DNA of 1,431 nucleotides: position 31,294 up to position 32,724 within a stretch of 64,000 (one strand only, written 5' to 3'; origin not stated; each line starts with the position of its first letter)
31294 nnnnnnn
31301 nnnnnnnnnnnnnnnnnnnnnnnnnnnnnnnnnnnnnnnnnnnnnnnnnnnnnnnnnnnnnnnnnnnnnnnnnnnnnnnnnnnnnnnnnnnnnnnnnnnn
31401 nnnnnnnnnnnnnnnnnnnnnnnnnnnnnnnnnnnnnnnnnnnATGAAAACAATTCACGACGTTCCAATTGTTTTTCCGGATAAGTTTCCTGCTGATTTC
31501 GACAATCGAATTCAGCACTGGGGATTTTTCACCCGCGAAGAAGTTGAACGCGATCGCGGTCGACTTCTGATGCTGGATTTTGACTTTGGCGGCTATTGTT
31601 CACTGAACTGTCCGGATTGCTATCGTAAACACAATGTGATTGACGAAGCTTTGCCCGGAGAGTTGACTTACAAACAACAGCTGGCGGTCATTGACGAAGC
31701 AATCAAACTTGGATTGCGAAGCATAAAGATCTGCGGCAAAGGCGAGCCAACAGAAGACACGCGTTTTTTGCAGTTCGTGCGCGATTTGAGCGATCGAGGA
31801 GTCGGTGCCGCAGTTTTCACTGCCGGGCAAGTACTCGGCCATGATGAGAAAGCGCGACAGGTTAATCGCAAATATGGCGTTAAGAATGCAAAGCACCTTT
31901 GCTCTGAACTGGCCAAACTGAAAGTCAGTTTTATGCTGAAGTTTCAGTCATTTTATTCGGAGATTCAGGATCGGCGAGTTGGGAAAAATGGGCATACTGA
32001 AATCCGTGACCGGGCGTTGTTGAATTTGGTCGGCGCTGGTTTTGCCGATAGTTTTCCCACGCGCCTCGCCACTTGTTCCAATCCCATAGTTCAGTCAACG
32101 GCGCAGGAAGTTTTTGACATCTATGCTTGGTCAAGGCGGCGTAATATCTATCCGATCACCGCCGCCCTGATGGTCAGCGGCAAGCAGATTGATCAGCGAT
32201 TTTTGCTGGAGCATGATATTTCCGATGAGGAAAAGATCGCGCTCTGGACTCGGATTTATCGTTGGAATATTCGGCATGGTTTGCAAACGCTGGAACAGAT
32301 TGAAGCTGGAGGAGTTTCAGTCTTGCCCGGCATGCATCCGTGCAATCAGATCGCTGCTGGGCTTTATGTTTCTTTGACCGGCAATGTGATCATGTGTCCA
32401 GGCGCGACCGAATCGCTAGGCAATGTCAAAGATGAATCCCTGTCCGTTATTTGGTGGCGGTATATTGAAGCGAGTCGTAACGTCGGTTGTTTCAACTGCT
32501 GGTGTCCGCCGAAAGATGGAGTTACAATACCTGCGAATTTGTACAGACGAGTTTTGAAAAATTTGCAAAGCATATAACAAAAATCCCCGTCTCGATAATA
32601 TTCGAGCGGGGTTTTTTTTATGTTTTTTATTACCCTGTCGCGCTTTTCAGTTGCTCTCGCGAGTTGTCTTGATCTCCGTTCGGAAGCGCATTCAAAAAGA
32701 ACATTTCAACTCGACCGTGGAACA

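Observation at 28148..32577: Operon of three radical SAM enzymes (one B12-binding, two SPASM paralogs) plus a small membrane protein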

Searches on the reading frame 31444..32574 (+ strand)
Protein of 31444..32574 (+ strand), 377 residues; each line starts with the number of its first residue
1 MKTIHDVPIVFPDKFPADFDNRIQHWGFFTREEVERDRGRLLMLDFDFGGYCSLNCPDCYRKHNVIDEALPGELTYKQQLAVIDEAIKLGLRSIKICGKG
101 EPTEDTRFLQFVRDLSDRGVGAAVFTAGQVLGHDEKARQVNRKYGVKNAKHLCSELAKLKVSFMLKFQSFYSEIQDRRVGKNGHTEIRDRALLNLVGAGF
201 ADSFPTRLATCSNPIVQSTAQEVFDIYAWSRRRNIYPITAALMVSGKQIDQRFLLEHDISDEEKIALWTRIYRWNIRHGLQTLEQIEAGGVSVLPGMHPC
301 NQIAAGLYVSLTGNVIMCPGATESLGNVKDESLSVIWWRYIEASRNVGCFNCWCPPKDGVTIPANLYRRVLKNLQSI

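Call 3: search_protein_families(library=pfam, proteins=[window:31444-32574:+], max_evalue=0.01)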
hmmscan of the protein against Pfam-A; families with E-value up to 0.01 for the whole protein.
window:31444-32574:+ (377 aa): 2 families
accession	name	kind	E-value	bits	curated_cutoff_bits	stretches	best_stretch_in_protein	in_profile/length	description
PF04055.27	Radical_SAM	-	1.2e-05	25.9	29.5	1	49-202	4-143/166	Radical SAM superfamily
PF13186.11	SPASM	-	0.0014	19.3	21.5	1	300-337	1-43/67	Iron-sulfur cluster-binding domain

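Call 4: search_protein_families(library=ncbifam, proteins=[window:31444-32574:+], max_evalue=0.01)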
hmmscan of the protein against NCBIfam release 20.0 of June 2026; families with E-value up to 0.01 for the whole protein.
window:31444-32574:+ (377 aa): 14 families
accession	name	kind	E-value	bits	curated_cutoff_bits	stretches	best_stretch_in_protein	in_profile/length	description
TIGR04317.1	W_rSAM_matur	equivalog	7.1e-10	38.5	380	1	49-138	11-96/349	tungsten cofactor oxidoreductase radical SAM maturase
NF045574.1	sacti_mat_StsB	exception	7.4e-08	31.7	625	1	43-141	97-191/466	StsB family radical SAM/SPASM domain sactipeptide maturase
TIGR04347.1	pseudo_SAM_Halo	equivalog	1.7e-06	27.6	525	1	46-149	42-140/390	TIGR04347 family pseudo-SAM/SPASM protein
TIGR03962.1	mycofact_rSAM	equivalog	2.5e-06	26.9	265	1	44-331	14-275/339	mycofactocin radical SAM maturase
TIGR04321.1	spiroSPASM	subfamily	6.2e-05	21.9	250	1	298-340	438-483/510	spiro-SPASM protein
TIGR04055.1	rSAM_NirJ2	equivalog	6.6e-05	22.6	500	1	51-141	9-94/326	putative heme d1 biosynthesis radical SAM protein NirJ2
TIGR04545.1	rSAM_ahbD_hemeb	equivalog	0.00013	21.5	500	0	49-146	7-99/339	heme b synthase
TIGR04051.1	rSAM_NirJ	equivalog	0.00019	20.6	515.45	1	52-138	12-95/354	heme d1 biosynthesis radical SAM protein NirJ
TIGR04054.1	rSAM_NirJ1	equivalog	0.0011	17.7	650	1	46-140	40-130/387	putative heme d1 biosynthesis radical SAM protein NirJ1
TIGR04251.1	SCM_rSAM_ScmF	equivalog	0.0021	17.5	400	1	46-140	8-101/353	SynChlorMet cassette radical SAM/SPASM protein ScmF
TIGR03913.1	rad_SAM_trio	equivalog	0.0024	16.3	591.75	0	52-139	29-112/477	GDL motif peptide-associated radical SAM/SPASM maturase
TIGR02666.1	moaA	equivalog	0.0025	16.8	284.05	1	52-118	20-86/336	GTP 3',8-cyclase MoaA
NF001199.0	PRK00164.2-1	equivalog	0.003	16.8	231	1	50-131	20-99/308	GTP 3',8-cyclase MoaA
TIGR02668.1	moaA_archaeal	equivalog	0.0042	16.1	325.25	1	51-131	19-97/303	GTP 3',8-cyclase MoaA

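Call 15: find_homologous_proteins(query=window:31444-32574:+, max_evalue=0.00001)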
Query window:31444-32574:+ (377 aa): 101 proteins with E <= 0.00001 among 4149 candidates.
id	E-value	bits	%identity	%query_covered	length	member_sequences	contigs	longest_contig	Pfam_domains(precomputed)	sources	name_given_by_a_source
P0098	1.4e-260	882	100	100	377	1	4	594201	PF04055.28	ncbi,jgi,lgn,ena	-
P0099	1.4e-220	750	84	99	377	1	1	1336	PF04055.28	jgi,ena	-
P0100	4.8e-200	683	75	99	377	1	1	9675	-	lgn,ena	-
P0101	2.2e-188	644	73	100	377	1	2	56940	PF13186.12,PF04055.28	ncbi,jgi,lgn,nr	ncbi:radical SAM protein [Candidatus Kuenenbacteria bacterium]|nr:radical SAM protein [Candidatus Ku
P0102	1.2e-180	619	70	99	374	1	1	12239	-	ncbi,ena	-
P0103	8.6e-148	511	58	100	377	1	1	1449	PF04055.28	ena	-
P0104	9.2e-148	511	58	99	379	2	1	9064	PF13186.12,PF04055.28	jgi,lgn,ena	-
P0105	7.1e-147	508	57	99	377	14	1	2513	PF04055.28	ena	-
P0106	2.4e-146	506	56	99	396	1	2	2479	PF04055.28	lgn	-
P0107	2.8e-146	506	55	99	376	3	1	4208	PF13186.12,PF04055.28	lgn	-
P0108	1.5e-145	503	56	99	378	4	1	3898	PF04055.28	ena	-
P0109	3.1e-145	502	58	99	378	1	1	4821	PF04055.28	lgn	-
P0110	4.6e-145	502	57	100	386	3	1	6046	PF13186.12,PF04055.28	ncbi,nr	ncbi:radical SAM protein [Candidatus Woesearchaeota archaeon]|nr:radical SAM protein [Candidatus Woe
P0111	5.6e-145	501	58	99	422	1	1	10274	PF13186.12,PF04055.28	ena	-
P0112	6.9e-145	501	57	99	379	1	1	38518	PF04055.28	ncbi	-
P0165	9.4e-114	399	48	100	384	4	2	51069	PF04055.28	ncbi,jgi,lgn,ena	ncbi:MAG: radical SAM protein [Thermodesulfovibrionales bacterium]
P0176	1.5e-110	388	49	94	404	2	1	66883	PF13186.12,PF04055.28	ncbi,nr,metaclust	ncbi:MAG: hypothetical protein A2V67_09185 [Deltaproteobacteria bacterium RBG_13_61_14]|nr:MAG: hypo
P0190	5.4e-89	317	44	98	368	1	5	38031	PF04055.28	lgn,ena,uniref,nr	uniref:Radical SAM superfamily enzyme, MoaA/NifB/PqqE/SkfB family n=1 Tax=Candidatus Kentrum sp. MB 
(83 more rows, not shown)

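Call 16: find_encoding_contigs(protein=P0176, flank=9000, max_places=1)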
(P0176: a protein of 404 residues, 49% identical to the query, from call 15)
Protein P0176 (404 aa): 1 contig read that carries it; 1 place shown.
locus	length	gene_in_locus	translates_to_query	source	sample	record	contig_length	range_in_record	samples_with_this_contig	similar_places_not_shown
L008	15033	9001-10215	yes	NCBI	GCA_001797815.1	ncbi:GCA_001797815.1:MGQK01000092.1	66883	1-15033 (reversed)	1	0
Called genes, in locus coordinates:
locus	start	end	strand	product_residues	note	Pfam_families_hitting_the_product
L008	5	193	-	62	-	-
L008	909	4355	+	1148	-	PF06634:DUF1156, PF01541:GIY-YIG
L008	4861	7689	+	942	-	PF04465:DUF499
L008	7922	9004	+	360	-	PF04055:Radical_SAM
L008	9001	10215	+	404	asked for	PF04055:Radical_SAM (weak), PF13186:SPASM (faint)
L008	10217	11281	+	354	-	PF13458:Peripla_BP_6, PF01094:ANF_receptor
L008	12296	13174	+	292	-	PF02653:BPD_transp_2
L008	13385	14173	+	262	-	PF02653:BPD_transp_2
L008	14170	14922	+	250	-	PF00005:ABC_tran, PF13304:AAA_21 (faint), PF12399:BCA_ABC_TP_C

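Call 17: find_encoding_contigs(protein=P0165, flank=9000, max_places=1)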
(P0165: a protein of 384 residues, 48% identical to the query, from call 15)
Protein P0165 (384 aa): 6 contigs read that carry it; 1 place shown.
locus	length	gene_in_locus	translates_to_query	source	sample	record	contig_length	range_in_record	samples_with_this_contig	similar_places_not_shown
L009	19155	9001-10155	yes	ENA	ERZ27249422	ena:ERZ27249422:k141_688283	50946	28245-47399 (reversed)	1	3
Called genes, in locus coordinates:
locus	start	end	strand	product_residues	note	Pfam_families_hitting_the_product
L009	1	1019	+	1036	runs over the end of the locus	PF00873:ACR_tran, PF03176:MMPL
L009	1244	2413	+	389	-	PF25917:BSH_RND, PF25973:BSH_CzcB, PF25876:HH_MFP_RND (weak), PF25954:Beta-barrel_RND_2, PF25990:Beta-barrel_YknX, PF26002:Beta-barrel_AprE (weak)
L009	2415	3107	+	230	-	PF02463:SMC_N (faint), PF00005:ABC_tran, PF13304:AAA_21 (faint)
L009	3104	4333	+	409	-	PF12704:MacB_PCD, PF02687:FtsX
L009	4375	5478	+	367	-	PF00364:Biotin_lipoyl (faint), PF25917:BSH_RND, PF25919:BSH_CusB (faint), PF25881:HH_YBHG (weak), PF25885:HH_EMRA (weak), PF25954:Beta-barrel_RND_2 (weak), PF25963:Beta-barrel_AAEA, PF25990:Beta-barrel_YknX (weak), +1 more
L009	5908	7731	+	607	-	PF10592:AIPR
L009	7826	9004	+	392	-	PF04055:Radical_SAM, PF13353:Fer4_12 (weak)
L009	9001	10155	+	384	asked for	PF04055:Radical_SAM (weak)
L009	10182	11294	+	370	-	PF13433:Peripla_BP_5, PF13458:Peripla_BP_6, PF01094:ANF_receptor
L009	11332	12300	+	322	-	-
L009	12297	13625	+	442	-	-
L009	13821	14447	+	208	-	PF14487:DarT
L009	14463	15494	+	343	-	PF01661:Macro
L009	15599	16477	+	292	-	PF02653:BPD_transp_2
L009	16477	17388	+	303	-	PF02653:BPD_transp_2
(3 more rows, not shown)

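Call 18: find_encoding_contigs(protein=P0190, flank=9000, max_places=1)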
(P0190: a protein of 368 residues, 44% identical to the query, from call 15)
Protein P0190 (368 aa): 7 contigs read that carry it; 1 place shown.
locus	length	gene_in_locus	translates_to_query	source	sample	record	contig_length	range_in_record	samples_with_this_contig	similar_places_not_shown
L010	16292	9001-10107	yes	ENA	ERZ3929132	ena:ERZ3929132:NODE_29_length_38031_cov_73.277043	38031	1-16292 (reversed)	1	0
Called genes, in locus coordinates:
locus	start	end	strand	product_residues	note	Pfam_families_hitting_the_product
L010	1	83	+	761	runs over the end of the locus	-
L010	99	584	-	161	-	PF01610:DDE_Tnp_ISL3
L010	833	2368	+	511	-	PF00665:rve, PF22483:Mu-transpos_C_2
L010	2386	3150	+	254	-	PF01695:IstB_IS21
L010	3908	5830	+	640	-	-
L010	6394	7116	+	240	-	PF00005:ABC_tran, PF13304:AAA_21 (weak)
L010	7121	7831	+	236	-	PF02463:SMC_N (weak), PF00005:ABC_tran, PF13304:AAA_21 (faint)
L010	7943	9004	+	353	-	PF13458:Peripla_BP_6, PF01094:ANF_receptor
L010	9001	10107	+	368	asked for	PF04055:Radical_SAM (weak)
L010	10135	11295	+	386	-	-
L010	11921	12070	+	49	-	-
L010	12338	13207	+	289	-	PF02653:BPD_transp_2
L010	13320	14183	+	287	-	PF02653:BPD_transp_2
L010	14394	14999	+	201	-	PF12804:NTP_transf_3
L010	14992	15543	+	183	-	PF03205:MobB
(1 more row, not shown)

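Call 20: search_protein_families(library=padloc, proteins=[window:31444-32574:+], max_evalue=0.01)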
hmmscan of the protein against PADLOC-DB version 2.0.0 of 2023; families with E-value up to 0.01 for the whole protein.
window:31444-32574:+ (377 aa): 1 family
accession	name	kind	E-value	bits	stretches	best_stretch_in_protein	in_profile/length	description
PDLC02904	pVip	-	0.0022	15.6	1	44-139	5-96/262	Viperins associated with kinases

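Call 21: search_protein_families(library=phrogs, proteins=[window:31444-32574:+], max_evalue=0.01)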
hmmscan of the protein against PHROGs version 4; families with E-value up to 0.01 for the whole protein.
window:31444-32574:+ (377 aa): 0 families

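Call 23: search_solved_structures(query=window:31444-32574:+, max_evalue=0.01)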
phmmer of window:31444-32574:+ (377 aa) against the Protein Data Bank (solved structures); distinct sequences matched with E-value up to 0.01: 0.

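Call 28: find_related_loci(query=A2, collection=genome_contigs, flank=10000)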
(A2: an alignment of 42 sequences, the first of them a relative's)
Query A2 (377 aa) in genome_contigs; peptide patterns used: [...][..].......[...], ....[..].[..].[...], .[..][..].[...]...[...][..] (x = any residue, [..] = any of these).
128 stretches matched a pattern; 96 encode a relative of the query (tblastn E <= 1e-3); the best 80 are kept; 80 distinct loci.
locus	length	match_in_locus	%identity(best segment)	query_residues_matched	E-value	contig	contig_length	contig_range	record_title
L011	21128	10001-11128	73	1-376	0e+0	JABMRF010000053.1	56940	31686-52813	MAG: Candidatus Kuenenbacteria bacterium isolate bin.190 k141_5918696, whole genome shotgun sequence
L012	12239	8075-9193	70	1-375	0e+0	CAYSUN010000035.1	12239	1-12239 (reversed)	MAG TPA_asm: uncultured Gammaproteobacteria bacterium isolate SRP178699_co2_536 genome assembly, contig: NODE_4786_lengt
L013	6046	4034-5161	57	1-377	6e-152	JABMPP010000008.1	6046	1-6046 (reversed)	MAG: Candidatus Woesearchaeota archaeon isolate bin.305 k141_707457, whole genome shotgun sequence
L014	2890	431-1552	56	1-375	4e-157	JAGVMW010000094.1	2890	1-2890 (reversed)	MAG: archaeon isolate DeMMO3_35 c_000000069886, whole genome shotgun sequence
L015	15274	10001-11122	57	1-375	2e-149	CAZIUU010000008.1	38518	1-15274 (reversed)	MAG TPA_asm: uncultured Methanosarcinales archaeon isolate binchicken_co251_991 genome assembly, contig: NODE_1461_lengt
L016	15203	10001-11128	58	1-375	3e-146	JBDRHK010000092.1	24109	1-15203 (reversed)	MAG: Candidatus Iainarchaeum archaeon isolate MEGAHIT-group-1.513 k141_10401726, whole genome shotgun sequence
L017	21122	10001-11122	56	1-374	9e-145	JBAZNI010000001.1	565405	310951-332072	MAG: Candidatus Pacearchaeota archaeon isolate SO_2017_LW4_63 scaffold_44_c1_LW137-91_2017, whole genome shotgun sequenc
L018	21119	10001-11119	55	2-375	5e-144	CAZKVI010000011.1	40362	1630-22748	MAG TPA_asm: uncultured Methanosarcinales archaeon isolate SRP077602_co2_3 genome assembly, contig: NODE_1482_length_403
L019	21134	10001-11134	54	2-375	3e-139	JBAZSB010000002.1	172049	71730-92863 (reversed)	MAG: Patescibacteria group bacterium isolate SO_2017_GW1_162 NODE_664_length_172049_cov_1.751632_OW334_2017, whole genom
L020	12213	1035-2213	52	1-375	1e-131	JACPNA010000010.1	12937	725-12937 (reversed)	MAG: Candidatus Woesearchaeota archaeon isolate NC_groundwater_563_Ag_S-0.1um_35_31 S35_SO-1_scaffold_16544, whole genom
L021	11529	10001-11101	53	10-375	1e-129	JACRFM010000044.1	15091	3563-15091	MAG: Candidatus Kerfeldbacteria bacterium isolate NC_groundwater_1725_Pr3_B-0.1um_43_11 SR-2_scaffold_141_1426112, whole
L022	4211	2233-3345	50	1-375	7e-131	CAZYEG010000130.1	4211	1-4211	MAG TPA_asm: uncultured Methanosarcinales archaeon isolate SRP077602_co7_45 genome assembly, contig: NODE_78351_length_4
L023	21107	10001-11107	50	6-376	3e-126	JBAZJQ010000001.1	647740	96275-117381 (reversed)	MAG: Candidatus Pacearchaeota archaeon isolate SO_2017_LW4_123 scaffold_30_c1_LW137-91_2017, whole genome shotgun sequen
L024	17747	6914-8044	52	4-374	2e-129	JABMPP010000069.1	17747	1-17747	MAG: Candidatus Woesearchaeota archaeon isolate bin.305 k141_3930713, whole genome shotgun sequence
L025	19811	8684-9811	50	2-376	9e-124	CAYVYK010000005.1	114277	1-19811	MAG TPA_asm: uncultured Methanosarcinales archaeon isolate binchicken_co115_67 genome assembly, contig: NODE_298_length_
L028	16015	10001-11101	49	6-371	4e-116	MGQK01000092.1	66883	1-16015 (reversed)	MAG: Deltaproteobacteria bacterium RBG_13_61_14 RBG_13_scaffold_594, whole genome shotgun sequence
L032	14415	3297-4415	48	5-375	3e-111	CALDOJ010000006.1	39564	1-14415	MAG TPA_asm: Candidatus Woesearchaeota archaeon isolate ERR2206790_bin.73_CONCOCT_v1.1_MAG genome assembly, contig: ERZ8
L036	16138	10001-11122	44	1-375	1e-103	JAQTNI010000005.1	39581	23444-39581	MAG: Candidatus ainarchaeum sp. isolate STA_60 NODE_1971_length_39581_cov_3.502180_Sandtown_A, whole genome shotgun sequ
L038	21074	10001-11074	43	19-375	8e-101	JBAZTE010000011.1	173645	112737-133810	MAG: Bacteroidales bacterium isolate SO_2017_GW1_194 NODE_650_length_173645_cov_2.271465_OW334_2017, whole genome shotgu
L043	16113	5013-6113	41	1-375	5e-98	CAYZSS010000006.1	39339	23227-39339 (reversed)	MAG TPA_asm: uncultured archaeon isolate SRP178699_co1_638 genome assembly, contig: NODE_967_length_39339_cov_7.189925,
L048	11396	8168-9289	43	1-374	9e-97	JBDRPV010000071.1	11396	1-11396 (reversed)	MAG: Parcubacteria group bacterium isolate MEGAHIT-group-2.138 k141_803328, whole genome shotgun sequence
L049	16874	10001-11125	41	1-375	4e-96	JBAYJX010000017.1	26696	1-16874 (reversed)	MAG: archaeon isolate SO_2016_GW1_66 scaffold03198_OW334_2016, whole genome shotgun sequence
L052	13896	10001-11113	41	6-377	2e-95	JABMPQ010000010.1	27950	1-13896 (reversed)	MAG: Parcubacteria group bacterium isolate bin.624 k141_1194443, whole genome shotgun sequence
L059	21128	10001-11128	42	1-377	2e-93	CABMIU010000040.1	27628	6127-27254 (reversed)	uncultured archaeon isolate LFW-281_4 genome assembly, contig: LFW2814_45, whole genome shotgun sequence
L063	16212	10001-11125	40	1-375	8e-92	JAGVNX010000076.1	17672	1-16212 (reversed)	MAG: Candidatus Iainarchaeum archaeon isolate DeMMO3_25 c_000000012504, whole genome shotgun sequence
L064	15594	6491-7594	43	6-367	6e-92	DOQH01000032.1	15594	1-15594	MAG TPA_asm: Candidatus Magasanikbacteria bacterium isolate UBA10142 contig_3132, whole genome shotgun sequence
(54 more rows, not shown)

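Call 29: find_related_loci(query=A2, collection=viral_contigs, flank=10000)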
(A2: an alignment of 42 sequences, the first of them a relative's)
Query A2 (377 aa) in viral_contigs; peptide patterns used: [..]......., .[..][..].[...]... (x = any residue, [..] = any of these).
116 stretches matched a pattern, but none encodes a relative of the query by tblastn (E <= 1e-3).

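Call 36: search_protein_families(library=pfam, proteins=[L032:1873-2847:-, L052:8276-9040:-, L043:13561-14670:+, L016:196-1647:+, L028:12288-13271:+, L049:8714-9925:-, L024:8071-8403:+, L048:9389-10414:+, L063:8961-9971:+, L036:11280-12143:+], max_evalue=0.001)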
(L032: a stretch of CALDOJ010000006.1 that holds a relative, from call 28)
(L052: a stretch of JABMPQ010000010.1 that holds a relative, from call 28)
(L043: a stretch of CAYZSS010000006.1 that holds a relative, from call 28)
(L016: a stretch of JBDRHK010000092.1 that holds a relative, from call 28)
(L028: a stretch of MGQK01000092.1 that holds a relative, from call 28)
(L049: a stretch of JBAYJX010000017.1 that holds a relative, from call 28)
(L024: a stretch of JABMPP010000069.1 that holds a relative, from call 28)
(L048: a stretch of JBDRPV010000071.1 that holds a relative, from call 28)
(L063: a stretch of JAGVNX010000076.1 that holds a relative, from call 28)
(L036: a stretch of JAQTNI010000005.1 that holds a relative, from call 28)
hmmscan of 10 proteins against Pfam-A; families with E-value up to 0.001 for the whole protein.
L032:1873-2847:- (324 aa): 9 families
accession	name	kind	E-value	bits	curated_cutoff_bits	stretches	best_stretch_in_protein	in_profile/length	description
PF13412.12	HTH_24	-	2.5e-27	94.6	21.9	2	10-57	1-48/48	Winged helix-turn-helix DNA-binding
PF13404.12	HTH_AsnC-type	-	2.3e-23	82.2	27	2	10-51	1-42/42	AsnC-type helix-turn-helix domain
PF12802.13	MarR_2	-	1e-07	32.4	27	0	183-225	7-50/61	MarR family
PF12840.13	HTH_20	-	1.3e-07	31.9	27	1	184-221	7-44/51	Helix-turn-helix domain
PF01047.28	MarR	-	2e-07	31.2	24.6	0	16-57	7-48/59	MarR family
PF13545.12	HTH_Crp_2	-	9.2e-06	26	27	1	24-68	20-64/70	Crp-like helix-turn-helix domain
PF24409.1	wHTH-PRTase_assc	-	0.00013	22.4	27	0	24-69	8-51/83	wHTH-PRTase associated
PF08279.18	HTH_11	-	0.00022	21.5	25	0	15-54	3-43/55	HTH domain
PF04967.18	HTH_10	-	0.00073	19.7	23.1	0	195-222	23-50/53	HTH DNA binding domain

L052:8276-9040:- (254 aa): 1 family
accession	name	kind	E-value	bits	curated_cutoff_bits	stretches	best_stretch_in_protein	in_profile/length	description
PF01978.25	TrmB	-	1.2e-14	54.3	25.6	1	6-74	1-68/68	Sugar-specific transcriptional regulator TrmB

L043:13561-14670:+ (369 aa): 3 families
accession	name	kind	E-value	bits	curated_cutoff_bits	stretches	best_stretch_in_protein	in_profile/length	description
PF13458.12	Peripla_BP_6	-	4.7e-49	168.3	31.7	1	30-350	1-329/343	Periplasmic binding protein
PF01094.35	ANF_receptor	-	8e-19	68.3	25.4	1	62-362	17-352/353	Receptor family ligand binding region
PF13433.12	Peripla_BP_5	-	5.5e-06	26.1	27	0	31-106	1-78/363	Periplasmic binding protein domain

L016:196-1647:+ (483 aa): 2 families
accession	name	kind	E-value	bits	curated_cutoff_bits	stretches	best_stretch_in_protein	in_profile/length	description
PF02310.24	B12-binding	-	2.2e-18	66.7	32.1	1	22-148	13-120/121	B12 binding domain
PF04055.27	Radical_SAM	-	2.3e-14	54.3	29.5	1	222-374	4-161/166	Radical SAM superfamily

L028:12288-13271:+ (327 aa): 0 families

L049:8714-9925:- (403 aa): 4 families
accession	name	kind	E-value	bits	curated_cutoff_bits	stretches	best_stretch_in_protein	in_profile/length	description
PF08438.16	YGR210-like_G4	-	5.5e-31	107.6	24.7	1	228-331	1-105/108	Obg-like GTPase YGR210-like, G4 motif-containing domain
PF01926.29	MMR_HSR1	-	5.1e-16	59.2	21.9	1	2-123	1-92/113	50S ribosome-binding GTPase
PF02824.27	TGS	-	3e-08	34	22.2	1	351-399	13-59/60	TGS domain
PF02421.24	FeoB_N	-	0.00032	20.7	27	0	2-40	2-40/156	Ferrous iron transport protein B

L024:8071-8403:+ (110 aa): 1 family
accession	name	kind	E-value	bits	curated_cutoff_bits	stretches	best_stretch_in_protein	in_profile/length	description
PF01588.26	tRNA_bind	-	9.3e-13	48.5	27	1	12-107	1-95/96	Putative tRNA binding domain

L048:9389-10414:+ (341 aa): 1 family
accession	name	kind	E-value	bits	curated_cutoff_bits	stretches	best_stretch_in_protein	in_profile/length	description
PF00291.31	PALP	-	5.4e-19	69.1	35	1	48-335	22-295/295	Pyridoxal-phosphate dependent enzyme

L063:8961-9971:+ (336 aa): 0 families

L036:11280-12143:+ (287 aa): 0 families

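Call 45: predict_structure(alignment_id=A2)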
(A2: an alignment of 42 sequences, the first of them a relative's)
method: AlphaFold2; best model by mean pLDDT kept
length: 377 residues; sequences in the alignment: 42
mean_pLDDT: 94.1   pTM: 0.93
mean pLDDT of the five models: 94.1, 93.5, 93.4, 91.4, 91.3
residues with pLDDT >= 90: 326; 70-90: 45; 50-70: 6; < 50: 0
segments of 3 or more residues with pLDDT < 50: none
pLDDT, mean of each block of 10 residues (from residue 1): 83 92 93 95 95 89 70 92 98 92 97 98 97 98 98 98 97 95 97 98 96 93 97 97 85 91 98 98 96 94 95 93 94 98 91 94 97 98
secondary structure, 60 per line:
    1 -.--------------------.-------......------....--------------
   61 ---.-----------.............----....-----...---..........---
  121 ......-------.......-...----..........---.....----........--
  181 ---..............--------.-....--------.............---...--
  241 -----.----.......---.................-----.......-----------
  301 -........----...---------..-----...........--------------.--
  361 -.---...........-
elements in order: H31-36 E43-46 H76-88 E93-96 H108-117 E121-126 H134-140 H149-158 E162-166 H172-178 H184-197 E208-211 H220-232 E236-238 H251-257 H261-277 H283-289 H302-305 E306-309 E314-316 H333-343 H366-376
